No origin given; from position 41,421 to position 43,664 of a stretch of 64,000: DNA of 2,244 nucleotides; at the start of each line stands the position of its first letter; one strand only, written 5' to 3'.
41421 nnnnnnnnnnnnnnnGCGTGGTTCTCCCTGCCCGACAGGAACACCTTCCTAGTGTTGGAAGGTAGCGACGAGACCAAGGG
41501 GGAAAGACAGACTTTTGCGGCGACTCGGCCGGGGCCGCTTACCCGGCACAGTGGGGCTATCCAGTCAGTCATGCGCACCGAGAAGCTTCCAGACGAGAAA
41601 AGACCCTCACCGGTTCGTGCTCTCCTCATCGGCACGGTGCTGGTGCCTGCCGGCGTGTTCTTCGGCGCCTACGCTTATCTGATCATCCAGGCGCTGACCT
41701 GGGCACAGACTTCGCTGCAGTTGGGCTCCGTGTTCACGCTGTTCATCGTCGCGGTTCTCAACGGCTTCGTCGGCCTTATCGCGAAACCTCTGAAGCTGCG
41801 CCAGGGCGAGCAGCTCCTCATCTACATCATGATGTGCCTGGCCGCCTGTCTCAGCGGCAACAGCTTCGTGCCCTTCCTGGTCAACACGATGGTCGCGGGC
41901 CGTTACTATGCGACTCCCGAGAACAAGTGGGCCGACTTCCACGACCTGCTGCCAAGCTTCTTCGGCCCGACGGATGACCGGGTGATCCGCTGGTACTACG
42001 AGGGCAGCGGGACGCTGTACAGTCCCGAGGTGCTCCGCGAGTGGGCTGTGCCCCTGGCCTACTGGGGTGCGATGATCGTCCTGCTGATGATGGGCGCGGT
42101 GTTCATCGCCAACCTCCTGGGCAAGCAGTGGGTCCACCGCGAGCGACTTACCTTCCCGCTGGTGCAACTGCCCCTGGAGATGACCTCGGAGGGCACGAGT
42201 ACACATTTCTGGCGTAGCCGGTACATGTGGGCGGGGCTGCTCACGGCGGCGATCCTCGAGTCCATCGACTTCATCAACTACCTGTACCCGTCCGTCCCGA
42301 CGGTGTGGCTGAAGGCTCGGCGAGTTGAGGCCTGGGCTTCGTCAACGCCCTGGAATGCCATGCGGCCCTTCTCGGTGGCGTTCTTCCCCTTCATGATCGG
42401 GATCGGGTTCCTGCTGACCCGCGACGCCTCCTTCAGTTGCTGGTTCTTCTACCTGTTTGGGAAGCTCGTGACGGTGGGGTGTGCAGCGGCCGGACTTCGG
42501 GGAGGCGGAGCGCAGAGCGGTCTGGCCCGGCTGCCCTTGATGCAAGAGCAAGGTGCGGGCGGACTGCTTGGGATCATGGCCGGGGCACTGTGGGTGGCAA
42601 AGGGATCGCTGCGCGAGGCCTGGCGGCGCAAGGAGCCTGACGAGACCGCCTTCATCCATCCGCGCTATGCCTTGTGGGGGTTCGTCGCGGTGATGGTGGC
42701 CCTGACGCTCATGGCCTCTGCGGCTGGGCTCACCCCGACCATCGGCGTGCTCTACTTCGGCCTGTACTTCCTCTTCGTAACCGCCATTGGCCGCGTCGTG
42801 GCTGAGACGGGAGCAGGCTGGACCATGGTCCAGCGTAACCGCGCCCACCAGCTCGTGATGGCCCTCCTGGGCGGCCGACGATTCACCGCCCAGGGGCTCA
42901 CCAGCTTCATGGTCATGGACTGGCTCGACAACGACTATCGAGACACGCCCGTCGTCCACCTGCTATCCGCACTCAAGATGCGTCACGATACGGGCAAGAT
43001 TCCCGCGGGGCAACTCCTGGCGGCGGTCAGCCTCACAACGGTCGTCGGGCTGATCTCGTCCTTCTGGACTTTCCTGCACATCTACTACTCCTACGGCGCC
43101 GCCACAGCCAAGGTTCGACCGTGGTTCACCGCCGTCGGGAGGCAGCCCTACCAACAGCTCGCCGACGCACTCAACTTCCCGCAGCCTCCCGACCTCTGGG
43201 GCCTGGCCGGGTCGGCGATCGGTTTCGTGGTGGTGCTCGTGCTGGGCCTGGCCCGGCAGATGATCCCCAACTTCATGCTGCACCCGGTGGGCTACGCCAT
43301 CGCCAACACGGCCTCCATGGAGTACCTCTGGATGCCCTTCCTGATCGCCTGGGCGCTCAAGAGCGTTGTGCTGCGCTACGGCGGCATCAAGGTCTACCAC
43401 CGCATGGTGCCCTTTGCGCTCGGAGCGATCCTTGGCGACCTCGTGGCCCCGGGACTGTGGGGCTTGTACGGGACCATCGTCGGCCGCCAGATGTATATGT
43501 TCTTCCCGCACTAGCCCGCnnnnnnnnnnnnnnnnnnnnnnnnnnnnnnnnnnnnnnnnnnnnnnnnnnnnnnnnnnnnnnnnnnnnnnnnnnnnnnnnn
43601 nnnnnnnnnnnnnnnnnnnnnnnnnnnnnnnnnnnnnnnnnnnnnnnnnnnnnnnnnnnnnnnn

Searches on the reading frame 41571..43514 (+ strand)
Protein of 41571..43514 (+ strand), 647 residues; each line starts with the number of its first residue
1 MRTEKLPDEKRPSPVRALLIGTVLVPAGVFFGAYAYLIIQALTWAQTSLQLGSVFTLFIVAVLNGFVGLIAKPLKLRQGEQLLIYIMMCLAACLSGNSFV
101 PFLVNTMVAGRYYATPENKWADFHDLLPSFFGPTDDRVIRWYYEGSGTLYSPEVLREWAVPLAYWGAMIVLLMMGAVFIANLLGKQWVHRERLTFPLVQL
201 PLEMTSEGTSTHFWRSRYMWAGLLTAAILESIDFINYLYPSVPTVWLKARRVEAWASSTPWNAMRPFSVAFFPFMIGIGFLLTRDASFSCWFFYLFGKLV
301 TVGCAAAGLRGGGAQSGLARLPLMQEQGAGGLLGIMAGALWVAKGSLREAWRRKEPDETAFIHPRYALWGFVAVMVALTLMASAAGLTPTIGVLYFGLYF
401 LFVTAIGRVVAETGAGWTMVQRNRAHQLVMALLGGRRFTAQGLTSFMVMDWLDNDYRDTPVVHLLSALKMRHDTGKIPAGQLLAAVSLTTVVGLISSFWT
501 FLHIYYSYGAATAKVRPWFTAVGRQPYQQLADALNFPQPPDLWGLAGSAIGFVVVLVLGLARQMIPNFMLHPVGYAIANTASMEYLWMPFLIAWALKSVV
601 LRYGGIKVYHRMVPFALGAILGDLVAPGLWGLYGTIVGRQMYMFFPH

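Call 3: search_protein_families(library=pfam, proteins=[window:41571-43514:+], max_evalue=0.01)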
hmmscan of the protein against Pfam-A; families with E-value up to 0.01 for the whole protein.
window:41571-43514:+ (647 aa): 2 families
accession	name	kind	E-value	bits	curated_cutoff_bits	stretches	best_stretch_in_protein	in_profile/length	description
PF20581.3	DUF6785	-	4.5e-125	418.4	25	1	15-509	2-498/498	Family of unknown function (DUF6785)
PF20580.3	DUF6784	-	5.7e-29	100.7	26.4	1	548-645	4-100/101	Domain of unknown function (DUF6784)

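Call 39: search_protein_families(library=ncbifam, proteins=[window:41571-43514:+], max_evalue=0.01)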
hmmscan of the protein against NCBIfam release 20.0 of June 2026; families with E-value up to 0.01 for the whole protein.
window:41571-43514:+ (647 aa): 0 families

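Call 41: find_encoding_contigs(protein=window:41571-43514:+, flank=10000, max_places=3)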
Protein window:41571-43514:+ (647 aa): 1 contig read that carries it; 1 place shown.
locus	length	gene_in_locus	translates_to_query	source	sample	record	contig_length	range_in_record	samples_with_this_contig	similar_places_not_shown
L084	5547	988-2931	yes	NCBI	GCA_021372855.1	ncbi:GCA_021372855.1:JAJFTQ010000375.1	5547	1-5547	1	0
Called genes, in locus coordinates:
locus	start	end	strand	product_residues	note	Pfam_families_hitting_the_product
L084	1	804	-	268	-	PF00884:Sulfatase, PF01663:Phosphodiest (faint)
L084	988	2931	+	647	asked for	PF20581:DUF6785, PF20580:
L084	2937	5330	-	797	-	PF22680:Glyco_hydro_123_N_2, PF13320:GH123_cat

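Call 61: find_homologous_proteins(query=window:41571-43511:+, max_evalue=0.00001)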
Query window:41571-43511:+ (647 aa): 226 proteins with E <= 0.00001 among 8000 candidates; the best 120 are listed.
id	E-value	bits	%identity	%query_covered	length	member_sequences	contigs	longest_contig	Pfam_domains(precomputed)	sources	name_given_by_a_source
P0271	0.0e+0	1439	97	100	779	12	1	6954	PF20580.4,PF20581.4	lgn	-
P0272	0.0e+0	1109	74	99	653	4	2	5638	PF20580.4,PF20581.4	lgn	-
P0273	1.5e-259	881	61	100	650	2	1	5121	PF20580.4,PF20581.4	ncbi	-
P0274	1.1e-256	872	61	100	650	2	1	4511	PF20580.4,PF20581.4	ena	-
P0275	2.1e-254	864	61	100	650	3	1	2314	PF20580.4,PF20581.4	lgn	-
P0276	1.1e-252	859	60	100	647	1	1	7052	PF20580.4,PF20581.4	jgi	-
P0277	3.1e-252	857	60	100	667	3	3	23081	PF20580.4,PF20581.4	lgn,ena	-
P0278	1.6e-249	848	60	99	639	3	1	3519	PF20580.4,PF20581.4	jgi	jgi:hypothetical protein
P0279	1.3e-248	845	60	99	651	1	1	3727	PF20580.4,PF20581.4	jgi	jgi:hypothetical protein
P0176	6.0e-245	833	60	98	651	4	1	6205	PF20580.4,PF20581.4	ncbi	-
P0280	2.3e-243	828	60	96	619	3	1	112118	PF20580.4,PF20581.4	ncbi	-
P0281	3.6e-239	814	58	98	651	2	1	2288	PF20580.4,PF20581.4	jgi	jgi:hypothetical protein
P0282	9.5e-239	813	59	99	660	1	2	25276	PF20580.4,PF20581.4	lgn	-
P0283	4.6e-232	791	56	99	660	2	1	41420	PF20580.4,PF20581.4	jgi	-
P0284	6.3e-231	787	55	99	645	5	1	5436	PF20580.4,PF20581.4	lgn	-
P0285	5.1e-224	764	59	90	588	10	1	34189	PF20580.4,PF20581.4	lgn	-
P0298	2.7e-163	563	45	98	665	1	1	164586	PF20580.4,PF20581.4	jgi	jgi:uncharacterized protein DUF6785/uncharacterized protein DUF6784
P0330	3.3e-115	404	35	99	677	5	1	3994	PF20580.4,PF20581.4,PF03169.21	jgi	jgi:hypothetical protein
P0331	4.1e-115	404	35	100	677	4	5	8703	PF20580.4,PF20581.4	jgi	jgi:hypothetical protein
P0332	5.6e-115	404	36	98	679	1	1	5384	PF20580.4,PF20581.4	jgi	jgi:hypothetical protein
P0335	2.4e-112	395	35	99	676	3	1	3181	PF20580.4,PF20581.4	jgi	jgi:uncharacterized protein DUF6785/uncharacterized protein DUF6784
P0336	4.5e-112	394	34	100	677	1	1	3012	PF20580.4,PF20581.4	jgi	jgi:Family of unknown function (DUF6785)/Domain of unknown function (DUF6784)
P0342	1.5e-110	389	34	98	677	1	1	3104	PF20580.4,PF20581.4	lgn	-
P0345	9.1e-109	383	34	99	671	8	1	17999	PF20580.4,PF20581.4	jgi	jgi:uncharacterized protein DUF6785/uncharacterized protein DUF6784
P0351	5.0e-107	377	34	100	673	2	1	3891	PF20580.4,PF20581.4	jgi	jgi:hypothetical protein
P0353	2.1e-106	375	34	99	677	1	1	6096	PF20580.4,PF20581.4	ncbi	-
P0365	2.7e-102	362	33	94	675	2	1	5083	PF20580.4,PF20581.4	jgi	jgi:hypothetical protein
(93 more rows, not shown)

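Call 63: search_protein_families(library=pfam, proteins=[P0330, P0331, P0332, P0335, P0336, P0342, P0345, P0351, P0353, P0365], max_evalue=1)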
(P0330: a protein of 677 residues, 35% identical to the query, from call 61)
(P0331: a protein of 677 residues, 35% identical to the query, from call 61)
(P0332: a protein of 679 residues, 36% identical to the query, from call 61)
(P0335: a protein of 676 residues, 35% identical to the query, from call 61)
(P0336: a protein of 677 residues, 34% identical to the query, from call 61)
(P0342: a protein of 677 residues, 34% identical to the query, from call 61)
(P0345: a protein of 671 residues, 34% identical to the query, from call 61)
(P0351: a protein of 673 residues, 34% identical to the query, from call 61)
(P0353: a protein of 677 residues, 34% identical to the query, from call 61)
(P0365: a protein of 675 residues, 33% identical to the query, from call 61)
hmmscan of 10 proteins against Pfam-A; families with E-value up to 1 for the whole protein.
P0330 (677 aa): 4 families
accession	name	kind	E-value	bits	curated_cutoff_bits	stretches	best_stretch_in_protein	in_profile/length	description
PF20581.3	DUF6785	-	3.1e-160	534.4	25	1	37-539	1-498/498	Family of unknown function (DUF6785)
PF20580.3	DUF6784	-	1.1e-36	125.4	26.4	1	576-675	2-100/101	Domain of unknown function (DUF6784)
PF03169.20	OPT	-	2.3e-06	27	25.8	2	394-657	357-616/623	OPT oligopeptide transporter protein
PF04114.19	Gaa1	-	0.058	12.9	28.6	1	40-125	311-394/497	Gaa1-like, GPI transamidase component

P0331 (677 aa): 3 families
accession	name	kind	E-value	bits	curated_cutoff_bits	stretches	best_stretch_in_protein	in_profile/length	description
PF20581.3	DUF6785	-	5.5e-162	540.2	25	1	37-539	1-498/498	Family of unknown function (DUF6785)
PF20580.3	DUF6784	-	8.8e-37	125.8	26.4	1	576-675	2-100/101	Domain of unknown function (DUF6784)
PF03169.20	OPT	-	0.0011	18.1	25.8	2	36-129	2-98/623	OPT oligopeptide transporter protein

P0332 (679 aa): 3 families
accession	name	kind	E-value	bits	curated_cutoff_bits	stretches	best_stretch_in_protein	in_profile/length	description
PF20581.3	DUF6785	-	3.4e-165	550.8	25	1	39-541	1-498/498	Family of unknown function (DUF6785)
PF20580.3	DUF6784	-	1.5e-35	121.8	26.4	1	579-678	3-101/101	Domain of unknown function (DUF6784)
PF15055.12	DMAC1_Dmo2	-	0.05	14.2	27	1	355-377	9-31/47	DMAC1/Dmo2-like domain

P0335 (676 aa): 3 families
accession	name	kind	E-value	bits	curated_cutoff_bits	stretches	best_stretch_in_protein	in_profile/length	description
PF20581.3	DUF6785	-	1.3e-159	532.3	25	1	37-538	2-498/498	Family of unknown function (DUF6785)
PF20580.3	DUF6784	-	1.1e-36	125.5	26.4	1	576-674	3-100/101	Domain of unknown function (DUF6784)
PF03169.20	OPT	-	0.034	13.2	25.8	1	392-634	354-594/623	OPT oligopeptide transporter protein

P0336 (677 aa): 3 families
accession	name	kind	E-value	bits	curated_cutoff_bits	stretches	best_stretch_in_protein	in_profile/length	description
PF20581.3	DUF6785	-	3.8e-158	527.5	25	1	38-539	2-498/498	Family of unknown function (DUF6785)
PF20580.3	DUF6784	-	5.5e-36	123.2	26.4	1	577-675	3-100/101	Domain of unknown function (DUF6784)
PF03169.20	OPT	-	0.0015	17.7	25.8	1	397-654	360-613/623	OPT oligopeptide transporter protein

P0342 (677 aa): 3 families
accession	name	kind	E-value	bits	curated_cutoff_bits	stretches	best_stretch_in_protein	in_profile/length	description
PF20581.3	DUF6785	-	7.2e-164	546.4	25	1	37-539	1-498/498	Family of unknown function (DUF6785)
PF20580.3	DUF6784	-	5.1e-36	123.3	26.4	1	578-675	4-100/101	Domain of unknown function (DUF6784)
PF03169.20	OPT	-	0.00097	18.3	25.8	1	393-655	354-614/623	OPT oligopeptide transporter protein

P0345 (671 aa): 2 families
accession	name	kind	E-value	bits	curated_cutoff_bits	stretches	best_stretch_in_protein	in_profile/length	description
PF20581.3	DUF6785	-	3.6e-162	540.8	25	1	31-533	1-498/498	Family of unknown function (DUF6785)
PF20580.3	DUF6784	-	1.5e-35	121.8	26.4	1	572-669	4-100/101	Domain of unknown function (DUF6784)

P0351 (673 aa): 2 families
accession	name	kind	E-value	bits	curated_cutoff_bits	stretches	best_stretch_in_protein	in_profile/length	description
PF20581.3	DUF6785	-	1.6e-161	538.7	25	1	33-535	1-498/498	Family of unknown function (DUF6785)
PF20580.3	DUF6784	-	5.4e-34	116.8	26.4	1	573-672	3-101/101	Domain of unknown function (DUF6784)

P0353 (677 aa): 3 families
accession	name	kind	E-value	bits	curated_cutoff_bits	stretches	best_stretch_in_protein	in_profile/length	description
PF20581.3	DUF6785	-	5.5e-158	527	25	1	37-539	1-498/498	Family of unknown function (DUF6785)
PF20580.3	DUF6784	-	8.2e-35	119.4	26.4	1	577-675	3-100/101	Domain of unknown function (DUF6784)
PF03169.20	OPT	-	0.00074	18.7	25.8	1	392-653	355-612/623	OPT oligopeptide transporter protein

P0365 (675 aa): 3 families
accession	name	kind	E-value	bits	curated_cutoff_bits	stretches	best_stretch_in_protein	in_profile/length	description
PF20581.3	DUF6785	-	1.4e-151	505.9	25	1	26-537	1-498/498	Family of unknown function (DUF6785)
PF20580.3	DUF6784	-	1.6e-35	121.7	26.4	1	575-674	3-101/101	Domain of unknown function (DUF6784)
PF24059.1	DUF7360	-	0.091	13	27.6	1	218-229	11-22/39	Domain of unknown function (DUF7360)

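Call 64: find_encoding_contigs(protein=P0280, flank=8000, max_places=1)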
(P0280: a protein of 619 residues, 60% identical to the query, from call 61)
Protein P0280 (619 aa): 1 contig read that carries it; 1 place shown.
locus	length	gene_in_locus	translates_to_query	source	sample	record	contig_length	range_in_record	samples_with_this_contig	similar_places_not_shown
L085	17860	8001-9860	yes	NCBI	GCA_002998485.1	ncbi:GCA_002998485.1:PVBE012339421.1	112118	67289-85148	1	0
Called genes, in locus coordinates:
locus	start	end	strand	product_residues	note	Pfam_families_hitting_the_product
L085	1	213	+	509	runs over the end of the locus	PF00682:HMGL-like, PF22617:HCS_D2, PF08502:LeuA_dimer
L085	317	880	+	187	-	PF01966:HD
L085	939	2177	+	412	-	-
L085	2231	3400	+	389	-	-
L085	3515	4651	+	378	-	-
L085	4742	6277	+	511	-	PF01408:GFO_IDH_MocA, PF21252:Glyco_hydro_109_C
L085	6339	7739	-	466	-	PF02610:AraA_N (weak), PF24856:AraA_central, PF11762:Arabinose_Iso_C, PF02952:Fucose_iso_C (weak)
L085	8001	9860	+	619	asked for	PF20581:DUF6785, PF20580:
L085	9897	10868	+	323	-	PF02653:BPD_transp_2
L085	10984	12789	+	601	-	PF00664:ABC_membrane, PF00005:ABC_tran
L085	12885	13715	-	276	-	PF00763:THF_DHG_CYH, PF02882:THF_DHG_CYH_C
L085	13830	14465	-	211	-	PF04961:FTCD_C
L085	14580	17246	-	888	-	-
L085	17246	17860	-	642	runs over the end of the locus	PF00515:TPR_1 (faint), PF07719:TPR_2 (faint), PF13414:TPR_11 (faint), PF13424:TPR_12 (faint), PF13428:TPR_14 (faint), PF13432:TPR_16, PF14559:TPR_19 (weak), PF01522:Polysacc_deac_1, +2 more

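Call 65: find_encoding_contigs(protein=P0283, flank=8000, max_places=1)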
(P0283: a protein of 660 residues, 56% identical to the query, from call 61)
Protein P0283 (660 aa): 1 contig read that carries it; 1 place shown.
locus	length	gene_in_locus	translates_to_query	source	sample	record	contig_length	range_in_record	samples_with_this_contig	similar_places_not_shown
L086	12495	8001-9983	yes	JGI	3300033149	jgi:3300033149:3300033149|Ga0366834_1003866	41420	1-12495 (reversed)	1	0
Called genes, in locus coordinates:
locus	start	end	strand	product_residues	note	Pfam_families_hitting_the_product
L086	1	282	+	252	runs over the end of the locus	PF01656:CbiA, PF02374:ArsA_ATPase (weak), PF10609:ParA (faint), PF13614:AAA_31 (weak)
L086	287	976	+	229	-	PF01656:CbiA, PF13614:AAA_31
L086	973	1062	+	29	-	-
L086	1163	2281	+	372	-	PF13500:AAA_26, PF07085:DRTGG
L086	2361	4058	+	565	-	PF01268:FTHFS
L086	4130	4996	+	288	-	PF00763:THF_DHG_CYH, PF02882:THF_DHG_CYH_C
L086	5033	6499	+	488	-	PF01578:Cytochrom_C_asm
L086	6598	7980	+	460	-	PF00288:GHMP_kinases_N, PF08544:GHMP_kinases_C (weak)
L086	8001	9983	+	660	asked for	PF20581:DUF6785, PF20580:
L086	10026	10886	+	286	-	PF01073:3Beta_HSD, PF01370:Epimerase, PF02719:Polysacc_synt_2 (faint), PF04321:RmlD_sub_bind, PF13460:NAD_binding_10, PF16363:GDP_Man_Dehyd (weak), PF07993:NAD_binding_4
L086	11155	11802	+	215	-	PF04542:Sigma70_r2, PF08281:Sigma70_r4_2 (weak)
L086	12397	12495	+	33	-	?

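Call 66: find_encoding_contigs(protein=P0277, flank=8000, max_places=1)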
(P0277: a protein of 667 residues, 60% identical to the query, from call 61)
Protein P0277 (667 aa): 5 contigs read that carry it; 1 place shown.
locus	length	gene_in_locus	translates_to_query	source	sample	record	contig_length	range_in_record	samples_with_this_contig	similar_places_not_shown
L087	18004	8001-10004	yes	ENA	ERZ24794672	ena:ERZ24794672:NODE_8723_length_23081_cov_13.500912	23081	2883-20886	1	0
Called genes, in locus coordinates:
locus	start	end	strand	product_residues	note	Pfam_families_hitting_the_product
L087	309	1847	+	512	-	PF00682:HMGL-like, PF22617:HCS_D2, PF08502:LeuA_dimer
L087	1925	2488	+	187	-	PF01966:HD (weak)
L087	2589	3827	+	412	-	-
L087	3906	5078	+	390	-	-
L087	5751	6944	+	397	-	PF01861:BpsA_C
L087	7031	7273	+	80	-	PF02675:AdoMet_dc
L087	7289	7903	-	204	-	-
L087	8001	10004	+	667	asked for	PF20581:DUF6785, PF20580:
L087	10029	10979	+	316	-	PF02653:BPD_transp_2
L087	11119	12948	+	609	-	PF00664:ABC_membrane, PF00005:ABC_tran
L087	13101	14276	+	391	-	-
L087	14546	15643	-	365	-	PF01408:GFO_IDH_MocA, PF22725:GFO_IDH_MocA_C3, PF02894:GFO_IDH_MocA_C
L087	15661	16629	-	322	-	PF01261:AP_endonuc_2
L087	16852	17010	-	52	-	-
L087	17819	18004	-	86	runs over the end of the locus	-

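Call 68: search_solved_structures(query=L086:6598-7977:+, max_evalue=0.00001)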
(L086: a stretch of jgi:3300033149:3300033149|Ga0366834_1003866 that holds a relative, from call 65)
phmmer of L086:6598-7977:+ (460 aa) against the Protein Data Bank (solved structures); distinct sequences matched with E-value up to 0.00001: 21.
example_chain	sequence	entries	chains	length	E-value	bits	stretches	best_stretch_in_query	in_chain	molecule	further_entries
9ulx_A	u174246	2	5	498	8.6e-105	354.3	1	16-455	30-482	AbGHMP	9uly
2cz9_A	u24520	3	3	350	1.2e-30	109.8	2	115-286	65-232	Probable galactokinase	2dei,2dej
1s4e_A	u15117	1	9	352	9.4e-29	103.6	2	115-285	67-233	Galactokinase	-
6q8z_A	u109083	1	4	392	5.5e-23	84.6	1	21-256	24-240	Galactokinase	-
1wuu_A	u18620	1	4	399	6e-23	84.5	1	21-256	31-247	Galactokinase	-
6q3x_A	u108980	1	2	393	6.1e-23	84.4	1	21-256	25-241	Galactokinase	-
6q90_A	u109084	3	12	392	6.2e-23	84.4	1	21-256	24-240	Galactokinase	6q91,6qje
6q3w_A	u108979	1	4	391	6.3e-23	84.4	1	21-256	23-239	Galactokinase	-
7rcl_A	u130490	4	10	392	7.5e-23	84.1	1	21-256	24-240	Galactokinase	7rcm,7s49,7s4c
1pie_A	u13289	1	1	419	7.6e-23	84.1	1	20-221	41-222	Galactokinase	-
6gr2_A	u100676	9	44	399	7.6e-23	84.1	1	21-256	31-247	Galactokinase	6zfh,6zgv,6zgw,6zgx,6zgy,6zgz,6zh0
6tep_A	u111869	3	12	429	1.5e-18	69.9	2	24-222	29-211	Galactokinase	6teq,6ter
2a2c_A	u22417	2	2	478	2.3e-16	62.7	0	126-252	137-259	N-acetylgalactosamine kinase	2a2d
8teb_A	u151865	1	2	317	2.6e-08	36.2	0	137-209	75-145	Mevalonate kinase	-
1vis_A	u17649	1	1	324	1.8e-07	33.5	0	139-203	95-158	Mevalonate kinase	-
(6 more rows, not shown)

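Call 79: find_encoding_contigs(protein=P0282, flank=7000, max_places=1)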
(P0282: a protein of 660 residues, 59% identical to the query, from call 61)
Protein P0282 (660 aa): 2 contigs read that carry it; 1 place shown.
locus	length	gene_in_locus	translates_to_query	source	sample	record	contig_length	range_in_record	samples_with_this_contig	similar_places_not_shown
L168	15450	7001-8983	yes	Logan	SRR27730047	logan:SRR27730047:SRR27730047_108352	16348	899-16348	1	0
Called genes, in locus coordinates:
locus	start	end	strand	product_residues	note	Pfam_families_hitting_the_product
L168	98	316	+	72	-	-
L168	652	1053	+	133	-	PF00825:Ribonuclease_P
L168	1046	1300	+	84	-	PF01809:YidD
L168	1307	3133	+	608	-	PF02096:60KD_IMP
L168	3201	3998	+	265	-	PF14804:Jag_N, PF13083:KH_KhpA-B, PF01424:R3H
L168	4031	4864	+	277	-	PF18912:DZR_2, PF00156:Pribosyltran (weak)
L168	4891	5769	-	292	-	PF13557:Phenol_MetA_deg (weak)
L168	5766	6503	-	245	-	PF12801:Fer4_5 (weak), PF00037:Fer4 (faint), PF12838:Fer4_7 (faint), PF13237:Fer4_10 (weak)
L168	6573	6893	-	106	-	PF12802:MarR_2 (weak), PF12840:HTH_20, PF01022:HTH_5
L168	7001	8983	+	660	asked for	PF20581:DUF6785, PF20580:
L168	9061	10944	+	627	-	PF00664:ABC_membrane, PF00005:ABC_tran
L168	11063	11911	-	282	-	PF00763:THF_DHG_CYH, PF02882:THF_DHG_CYH_C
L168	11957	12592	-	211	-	PF04961:FTCD_C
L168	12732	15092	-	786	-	-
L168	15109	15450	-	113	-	?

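Call 80: find_encoding_contigs(protein=P0285, flank=7000, max_places=1)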
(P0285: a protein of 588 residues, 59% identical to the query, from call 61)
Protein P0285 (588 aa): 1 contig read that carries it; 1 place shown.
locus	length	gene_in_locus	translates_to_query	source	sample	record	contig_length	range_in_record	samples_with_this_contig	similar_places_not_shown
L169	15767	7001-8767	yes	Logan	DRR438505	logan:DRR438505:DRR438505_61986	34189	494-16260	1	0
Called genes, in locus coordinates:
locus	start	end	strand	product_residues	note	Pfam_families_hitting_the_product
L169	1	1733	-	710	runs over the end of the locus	PF02638:GHL10 (weak)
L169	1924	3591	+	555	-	PF07969:Amidohydro_3, PF01979:Amidohydro_1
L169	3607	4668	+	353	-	PF03601:Cons_hypoth698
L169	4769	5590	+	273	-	-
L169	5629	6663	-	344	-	PF13415:Beta-prop_FBX42, PF24981:Beta-prop_ATRN-LZTR1 (weak), PF01344:Kelch_1 (faint), PF24681:Kelch_KLHDC2_KLHL20_DRC7, PF13415:Beta-prop_FBX42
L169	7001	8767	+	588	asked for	PF20581:DUF6785, PF20580:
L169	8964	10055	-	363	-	PF03033:Glyco_transf_28, PF13579:Glyco_trans_4_4, PF06722:EryCIII-like_C (faint), PF04101:Glyco_tran_28_C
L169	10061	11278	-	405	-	PF01098:FTSW_RODA_SPOVE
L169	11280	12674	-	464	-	PF21799:MurD-like_N, PF08245:Mur_ligase_M, PF02875:Mur_ligase_C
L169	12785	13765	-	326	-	PF00953:Glycos_transf_4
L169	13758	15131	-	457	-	PF01225:Mur_ligase (weak), PF08245:Mur_ligase_M, PF02875:Mur_ligase_C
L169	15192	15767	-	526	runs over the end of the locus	PF01225:Mur_ligase, PF08245:Mur_ligase_M, PF02875:Mur_ligase_C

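Call 81: find_encoding_contigs(protein=P0298, flank=7000, max_places=1)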
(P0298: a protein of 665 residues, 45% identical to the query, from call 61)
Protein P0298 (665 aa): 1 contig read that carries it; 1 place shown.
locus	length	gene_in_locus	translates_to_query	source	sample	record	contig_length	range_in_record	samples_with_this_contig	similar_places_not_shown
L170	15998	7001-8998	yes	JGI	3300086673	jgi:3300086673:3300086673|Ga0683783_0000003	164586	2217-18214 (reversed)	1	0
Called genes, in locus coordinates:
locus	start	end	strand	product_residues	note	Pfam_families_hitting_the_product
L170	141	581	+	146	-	PF02566:OsmC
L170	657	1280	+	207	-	-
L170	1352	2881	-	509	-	PF04014:MazE_antitoxin (weak), PF25084:LbH_EIF2B (weak), PF00132:Hexapep, PF06452:CBM9_1 (weak), PF16011:CBM9_2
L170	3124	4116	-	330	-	PF01408:GFO_IDH_MocA, PF22725:GFO_IDH_MocA_C3, PF02894:GFO_IDH_MocA_C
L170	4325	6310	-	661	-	-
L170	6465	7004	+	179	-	-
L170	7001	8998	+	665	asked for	PF20581:DUF6785, PF20580:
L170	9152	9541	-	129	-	-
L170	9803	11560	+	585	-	PF13623:SurA_N_2, PF13624:SurA_N_3, PF13145:Rotamase_2 (weak), PF13616:Rotamase_3, PF00639:Rotamase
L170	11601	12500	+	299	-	PF00590:TP_methylase, PF23016:RsmI_C (weak)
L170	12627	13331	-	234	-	PF01325:Fe_dep_repress, PF01047:MarR (weak), PF12802:MarR_2 (weak), PF13545:HTH_Crp_2 (weak), PF02742:Fe_dep_repr_C, PF04023:FeoA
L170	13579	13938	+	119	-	PF07596:SBP_bac_10 (weak)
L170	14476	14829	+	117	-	PF01740:STAS, PF13466:STAS_2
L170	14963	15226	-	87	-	PF02609:Exonuc_VII_S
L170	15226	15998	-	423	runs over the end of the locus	PF13742:tRNA_anti_2, PF01336:tRNA_anti-codon, PF02601:Exonuc_VII_L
